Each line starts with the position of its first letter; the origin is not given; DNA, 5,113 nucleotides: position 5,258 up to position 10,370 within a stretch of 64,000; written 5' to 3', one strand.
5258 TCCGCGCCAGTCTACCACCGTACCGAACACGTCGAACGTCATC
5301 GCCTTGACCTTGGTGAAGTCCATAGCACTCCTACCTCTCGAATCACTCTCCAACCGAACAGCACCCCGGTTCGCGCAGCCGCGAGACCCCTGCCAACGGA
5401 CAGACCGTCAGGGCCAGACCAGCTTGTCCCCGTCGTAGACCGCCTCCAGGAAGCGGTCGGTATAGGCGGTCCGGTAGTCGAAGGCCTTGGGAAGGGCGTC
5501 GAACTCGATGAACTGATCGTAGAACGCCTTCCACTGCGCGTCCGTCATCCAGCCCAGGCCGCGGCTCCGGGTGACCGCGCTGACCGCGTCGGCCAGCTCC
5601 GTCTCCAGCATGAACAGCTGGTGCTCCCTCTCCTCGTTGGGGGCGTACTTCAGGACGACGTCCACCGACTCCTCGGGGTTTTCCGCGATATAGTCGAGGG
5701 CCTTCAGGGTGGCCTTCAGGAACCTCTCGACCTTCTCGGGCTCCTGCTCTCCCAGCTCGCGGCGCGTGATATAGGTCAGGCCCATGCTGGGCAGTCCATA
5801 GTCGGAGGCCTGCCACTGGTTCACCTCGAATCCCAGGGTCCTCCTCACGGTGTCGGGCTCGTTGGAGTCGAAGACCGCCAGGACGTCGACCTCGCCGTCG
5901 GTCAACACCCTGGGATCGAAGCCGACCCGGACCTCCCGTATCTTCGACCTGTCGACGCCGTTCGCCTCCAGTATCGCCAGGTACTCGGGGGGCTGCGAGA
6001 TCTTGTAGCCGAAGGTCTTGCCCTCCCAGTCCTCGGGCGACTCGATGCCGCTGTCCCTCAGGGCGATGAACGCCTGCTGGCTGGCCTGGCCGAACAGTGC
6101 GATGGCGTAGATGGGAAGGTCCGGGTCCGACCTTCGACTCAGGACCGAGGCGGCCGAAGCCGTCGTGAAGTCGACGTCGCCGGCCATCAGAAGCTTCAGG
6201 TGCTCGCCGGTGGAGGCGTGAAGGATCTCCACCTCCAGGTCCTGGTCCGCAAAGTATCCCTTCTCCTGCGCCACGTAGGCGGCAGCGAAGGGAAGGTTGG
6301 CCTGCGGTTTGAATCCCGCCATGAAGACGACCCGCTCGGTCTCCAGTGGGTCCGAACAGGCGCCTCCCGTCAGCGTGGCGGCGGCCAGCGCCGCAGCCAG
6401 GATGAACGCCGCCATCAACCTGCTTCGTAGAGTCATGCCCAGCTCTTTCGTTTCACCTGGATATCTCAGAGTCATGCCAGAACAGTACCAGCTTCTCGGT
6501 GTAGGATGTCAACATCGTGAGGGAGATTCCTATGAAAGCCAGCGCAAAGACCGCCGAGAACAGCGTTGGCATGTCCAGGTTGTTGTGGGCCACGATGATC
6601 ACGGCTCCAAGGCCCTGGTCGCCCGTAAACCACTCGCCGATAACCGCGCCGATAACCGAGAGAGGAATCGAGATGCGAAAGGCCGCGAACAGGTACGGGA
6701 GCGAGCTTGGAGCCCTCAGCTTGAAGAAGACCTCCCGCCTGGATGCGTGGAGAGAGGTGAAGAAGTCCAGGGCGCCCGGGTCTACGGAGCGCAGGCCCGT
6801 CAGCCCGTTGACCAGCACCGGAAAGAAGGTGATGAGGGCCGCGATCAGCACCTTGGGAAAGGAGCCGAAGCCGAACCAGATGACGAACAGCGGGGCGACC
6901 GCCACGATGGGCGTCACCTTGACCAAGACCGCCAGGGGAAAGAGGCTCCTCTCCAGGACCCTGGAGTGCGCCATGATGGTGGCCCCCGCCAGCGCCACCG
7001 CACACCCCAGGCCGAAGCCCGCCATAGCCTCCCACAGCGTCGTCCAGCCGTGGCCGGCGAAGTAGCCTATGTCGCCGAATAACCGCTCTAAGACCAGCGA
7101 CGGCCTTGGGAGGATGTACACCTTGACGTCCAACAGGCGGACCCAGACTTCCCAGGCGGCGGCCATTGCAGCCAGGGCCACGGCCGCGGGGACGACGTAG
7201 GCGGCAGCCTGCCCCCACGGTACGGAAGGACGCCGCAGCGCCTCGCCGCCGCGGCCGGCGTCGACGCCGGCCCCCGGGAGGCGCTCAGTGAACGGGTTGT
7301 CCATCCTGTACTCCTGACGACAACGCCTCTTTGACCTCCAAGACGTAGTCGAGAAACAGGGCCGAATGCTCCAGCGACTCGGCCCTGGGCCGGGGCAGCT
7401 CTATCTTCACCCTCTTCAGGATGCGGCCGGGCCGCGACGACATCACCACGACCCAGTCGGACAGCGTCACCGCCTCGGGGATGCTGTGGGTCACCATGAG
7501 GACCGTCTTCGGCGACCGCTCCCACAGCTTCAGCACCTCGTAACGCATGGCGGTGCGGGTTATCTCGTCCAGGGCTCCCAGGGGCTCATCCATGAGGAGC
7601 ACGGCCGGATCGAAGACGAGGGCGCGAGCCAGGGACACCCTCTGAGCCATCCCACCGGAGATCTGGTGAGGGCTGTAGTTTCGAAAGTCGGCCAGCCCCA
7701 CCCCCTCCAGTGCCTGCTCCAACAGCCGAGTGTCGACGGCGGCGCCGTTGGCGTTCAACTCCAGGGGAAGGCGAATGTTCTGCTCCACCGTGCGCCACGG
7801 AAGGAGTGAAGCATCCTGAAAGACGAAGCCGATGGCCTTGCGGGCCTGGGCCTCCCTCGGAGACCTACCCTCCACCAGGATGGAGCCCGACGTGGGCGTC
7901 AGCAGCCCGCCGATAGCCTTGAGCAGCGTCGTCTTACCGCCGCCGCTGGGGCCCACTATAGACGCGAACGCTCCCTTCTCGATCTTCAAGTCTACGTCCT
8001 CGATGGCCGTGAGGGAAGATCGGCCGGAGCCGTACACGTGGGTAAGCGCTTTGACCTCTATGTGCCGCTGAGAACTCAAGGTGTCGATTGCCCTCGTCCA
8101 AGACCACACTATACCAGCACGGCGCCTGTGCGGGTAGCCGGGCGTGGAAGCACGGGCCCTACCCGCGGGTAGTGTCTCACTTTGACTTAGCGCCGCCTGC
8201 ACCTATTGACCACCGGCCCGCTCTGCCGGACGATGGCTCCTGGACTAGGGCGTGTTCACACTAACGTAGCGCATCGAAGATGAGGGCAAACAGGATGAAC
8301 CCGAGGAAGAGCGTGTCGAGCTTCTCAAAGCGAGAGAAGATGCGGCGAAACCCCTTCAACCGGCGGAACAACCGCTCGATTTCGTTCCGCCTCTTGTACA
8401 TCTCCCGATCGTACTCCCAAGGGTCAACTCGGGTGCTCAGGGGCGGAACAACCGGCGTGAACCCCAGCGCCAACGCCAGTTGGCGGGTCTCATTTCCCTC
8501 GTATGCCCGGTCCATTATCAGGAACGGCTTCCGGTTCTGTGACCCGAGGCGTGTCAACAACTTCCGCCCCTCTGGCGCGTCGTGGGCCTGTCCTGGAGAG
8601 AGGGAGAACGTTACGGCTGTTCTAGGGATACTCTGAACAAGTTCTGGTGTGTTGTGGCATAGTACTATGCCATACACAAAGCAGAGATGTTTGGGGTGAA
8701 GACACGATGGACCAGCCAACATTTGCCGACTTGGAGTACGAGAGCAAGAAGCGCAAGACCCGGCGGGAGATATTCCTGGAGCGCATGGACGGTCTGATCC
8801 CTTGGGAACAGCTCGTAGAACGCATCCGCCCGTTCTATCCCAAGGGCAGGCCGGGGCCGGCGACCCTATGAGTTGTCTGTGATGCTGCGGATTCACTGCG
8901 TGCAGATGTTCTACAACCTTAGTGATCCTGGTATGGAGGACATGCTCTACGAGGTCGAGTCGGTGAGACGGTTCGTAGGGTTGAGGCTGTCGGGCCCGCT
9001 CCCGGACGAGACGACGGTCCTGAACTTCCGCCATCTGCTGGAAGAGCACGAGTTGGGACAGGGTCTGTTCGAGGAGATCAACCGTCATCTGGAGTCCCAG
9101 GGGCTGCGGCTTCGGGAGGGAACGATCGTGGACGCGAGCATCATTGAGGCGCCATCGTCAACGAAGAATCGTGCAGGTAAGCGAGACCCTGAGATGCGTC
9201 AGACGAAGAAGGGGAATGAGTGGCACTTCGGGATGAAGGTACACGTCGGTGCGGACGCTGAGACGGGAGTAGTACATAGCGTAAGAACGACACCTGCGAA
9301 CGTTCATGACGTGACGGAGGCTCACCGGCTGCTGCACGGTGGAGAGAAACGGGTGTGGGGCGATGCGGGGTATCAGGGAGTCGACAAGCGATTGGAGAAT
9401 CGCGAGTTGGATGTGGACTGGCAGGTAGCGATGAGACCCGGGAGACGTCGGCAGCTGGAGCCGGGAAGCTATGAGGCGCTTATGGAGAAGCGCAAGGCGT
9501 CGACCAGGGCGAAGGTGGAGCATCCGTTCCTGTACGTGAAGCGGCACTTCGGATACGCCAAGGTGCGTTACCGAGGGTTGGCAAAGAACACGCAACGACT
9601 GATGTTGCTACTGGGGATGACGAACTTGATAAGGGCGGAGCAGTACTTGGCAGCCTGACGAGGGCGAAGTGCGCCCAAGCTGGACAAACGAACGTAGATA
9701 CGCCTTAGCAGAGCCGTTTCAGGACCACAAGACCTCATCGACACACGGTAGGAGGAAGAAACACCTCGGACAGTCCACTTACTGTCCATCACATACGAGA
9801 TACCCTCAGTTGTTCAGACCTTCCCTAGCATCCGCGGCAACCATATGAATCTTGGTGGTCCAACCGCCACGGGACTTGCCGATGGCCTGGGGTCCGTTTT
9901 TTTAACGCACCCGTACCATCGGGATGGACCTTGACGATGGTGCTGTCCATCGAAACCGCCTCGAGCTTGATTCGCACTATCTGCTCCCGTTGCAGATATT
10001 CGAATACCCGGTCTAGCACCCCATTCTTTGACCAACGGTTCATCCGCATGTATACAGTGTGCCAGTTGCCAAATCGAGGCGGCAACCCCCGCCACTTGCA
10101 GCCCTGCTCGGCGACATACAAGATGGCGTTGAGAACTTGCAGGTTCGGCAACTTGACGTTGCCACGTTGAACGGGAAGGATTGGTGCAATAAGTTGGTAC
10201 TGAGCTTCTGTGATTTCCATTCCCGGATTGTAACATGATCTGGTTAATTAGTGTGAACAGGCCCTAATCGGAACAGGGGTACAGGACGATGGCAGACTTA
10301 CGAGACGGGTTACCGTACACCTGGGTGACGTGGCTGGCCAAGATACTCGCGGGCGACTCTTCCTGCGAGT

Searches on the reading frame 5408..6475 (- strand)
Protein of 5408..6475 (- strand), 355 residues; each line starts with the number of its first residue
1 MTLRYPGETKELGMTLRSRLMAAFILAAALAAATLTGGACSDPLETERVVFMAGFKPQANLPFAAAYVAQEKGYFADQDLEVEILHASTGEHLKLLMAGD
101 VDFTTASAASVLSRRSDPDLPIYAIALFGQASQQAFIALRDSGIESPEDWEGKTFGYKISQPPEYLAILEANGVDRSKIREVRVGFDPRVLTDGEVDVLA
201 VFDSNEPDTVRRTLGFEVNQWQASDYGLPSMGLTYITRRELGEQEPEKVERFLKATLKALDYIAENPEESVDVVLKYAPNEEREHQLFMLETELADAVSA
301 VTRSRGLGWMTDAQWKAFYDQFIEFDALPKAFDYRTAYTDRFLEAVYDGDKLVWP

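Call 10: search_protein_families(library=pfam, proteins=[window:5408-6475:-], max_evalue=0.01)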
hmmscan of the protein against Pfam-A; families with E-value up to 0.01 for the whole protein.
window:5408-6475:- (355 aa): 3 families
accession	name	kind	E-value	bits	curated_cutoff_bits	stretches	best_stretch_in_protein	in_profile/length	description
PF09084.16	NMT1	-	4.5e-42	144.8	20.5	1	63-269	4-215/216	NMT1/THI5 like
PF13379.11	NMT1_2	-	0.00018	21.8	24.7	0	64-108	19-64/252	NMT1-like family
PF12974.12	Phosphonate-bd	-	0.0033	17.3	27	1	81-158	30-111/242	ABC transporter, phosphonate, periplasmic substrate-binding protein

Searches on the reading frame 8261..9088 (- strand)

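Call 9: search_protein_families(library=pfam, proteins=[window:8261-9088:-], max_evalue=0.01)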
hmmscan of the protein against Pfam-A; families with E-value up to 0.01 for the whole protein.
window:8261-9088:- (275 aa): 2 families
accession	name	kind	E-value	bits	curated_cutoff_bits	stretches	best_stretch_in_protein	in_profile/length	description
PF01609.27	DDE_Tnp_1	-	1.3e-10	41.9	23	1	159-269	50-196/200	Transposase DDE domain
PF13586.12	DDE_Tnp_1_2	-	4.1e-07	30.8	29.2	1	191-274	2-85/86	Transposase DDE domain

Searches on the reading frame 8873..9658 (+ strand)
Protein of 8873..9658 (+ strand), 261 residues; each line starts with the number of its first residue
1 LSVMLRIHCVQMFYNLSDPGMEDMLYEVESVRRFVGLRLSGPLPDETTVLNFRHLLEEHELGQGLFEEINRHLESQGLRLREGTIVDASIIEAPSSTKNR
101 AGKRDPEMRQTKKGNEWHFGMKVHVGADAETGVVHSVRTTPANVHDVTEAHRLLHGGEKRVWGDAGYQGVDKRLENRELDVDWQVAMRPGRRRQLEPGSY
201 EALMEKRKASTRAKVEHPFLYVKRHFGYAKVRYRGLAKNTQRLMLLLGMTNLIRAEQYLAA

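Call 9: search_protein_families(library=pfam, proteins=[window:8873-9658:+], max_evalue=0.01)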
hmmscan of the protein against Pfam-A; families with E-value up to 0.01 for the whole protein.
window:8873-9658:+ (261 aa): 5 families
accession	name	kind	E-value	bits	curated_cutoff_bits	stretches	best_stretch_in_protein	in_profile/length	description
PF01609.27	DDE_Tnp_1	-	2.3e-31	109.5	23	1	81-252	4-200/200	Transposase DDE domain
PF05598.16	DUF772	-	4.3e-15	55.9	23.1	1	3-69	9-74/74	Transposase domain (DUF772)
PF13612.12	DDE_Tnp_1_3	-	1.8e-06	28.5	27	1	109-195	34-119/155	Transposase DDE domain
PF13359.12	DDE_Tnp_4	-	0.00011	22.3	24.8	1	114-235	23-140/158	DDE superfamily endonuclease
PF13751.12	DDE_Tnp_1_6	-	0.00026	21.7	25.1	1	207-254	75-123/125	Transposase DDE domain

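Call 68: search_protein_families(library=ncbifam, proteins=[window:8873-9658:+], max_evalue=0.001)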
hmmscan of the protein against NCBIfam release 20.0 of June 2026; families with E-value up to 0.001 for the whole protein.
window:8873-9658:+ (261 aa): 8 families
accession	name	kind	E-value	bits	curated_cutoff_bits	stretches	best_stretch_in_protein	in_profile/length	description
NF033581.1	transpos_IS5_4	equivalog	3.5e-91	305.5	140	1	2-252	36-284/285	IS5 family transposase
NF033551.1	transpos_IS1182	equivalog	1.4e-26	93.5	270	3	3-100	57-155/488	IS1182 family transposase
NF033580.1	transpos_IS5_3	equivalog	7.8e-14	51.8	110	1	58-224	70-230/258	IS5 family transposase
NF033520.1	transpos_IS982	equivalog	2e-11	44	130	1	112-249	105-238/243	IS982 family transposase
NF033578.1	transpos_IS5_1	equivalog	2.4e-11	43.4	275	1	111-252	274-413/419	IS5 family transposase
NF033593.1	transpos_ISNCY_1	equivalog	4.9e-11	42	325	2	112-245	293-432/444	ISNCY family transposase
NF033592.1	transpos_IS4_1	equivalog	1.6e-07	30.7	115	1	51-168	70-187/332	IS4 family transposase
NF033579.1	transpos_IS5_2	equivalog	8.7e-07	28.7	140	1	6-252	49-287/289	IS5 family transposase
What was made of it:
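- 8243..10269 (-): IS5-family insertion sequence (IS#1), itself interrupted by a second IS5-family element (IS#2, about 8622-9828, + strand). NCBIfam IS5 transposases (call 68).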

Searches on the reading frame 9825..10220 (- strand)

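Call 9: search_protein_families(library=pfam, proteins=[window:9825-10220:-], max_evalue=0.01)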
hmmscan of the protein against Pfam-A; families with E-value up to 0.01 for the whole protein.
window:9825-10220:- (131 aa): 1 family
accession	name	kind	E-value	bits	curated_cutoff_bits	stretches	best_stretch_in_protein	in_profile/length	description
PF13340.11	DUF4096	-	8.8e-24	84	34.3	1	3-73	1-76/76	Putative transposase of IS4/5 family (DUF4096)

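Call 68: search_protein_families(library=ncbifam, proteins=[window:9825-10220:-], max_evalue=0.001)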
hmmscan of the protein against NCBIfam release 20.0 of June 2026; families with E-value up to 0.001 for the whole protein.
window:9825-10220:- (131 aa): 1 family
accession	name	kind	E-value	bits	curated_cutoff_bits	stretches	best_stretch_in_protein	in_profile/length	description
NF033580.1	transpos_IS5_3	equivalog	1.5e-31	109.9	110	1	2-112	4-115/258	IS5 family transposase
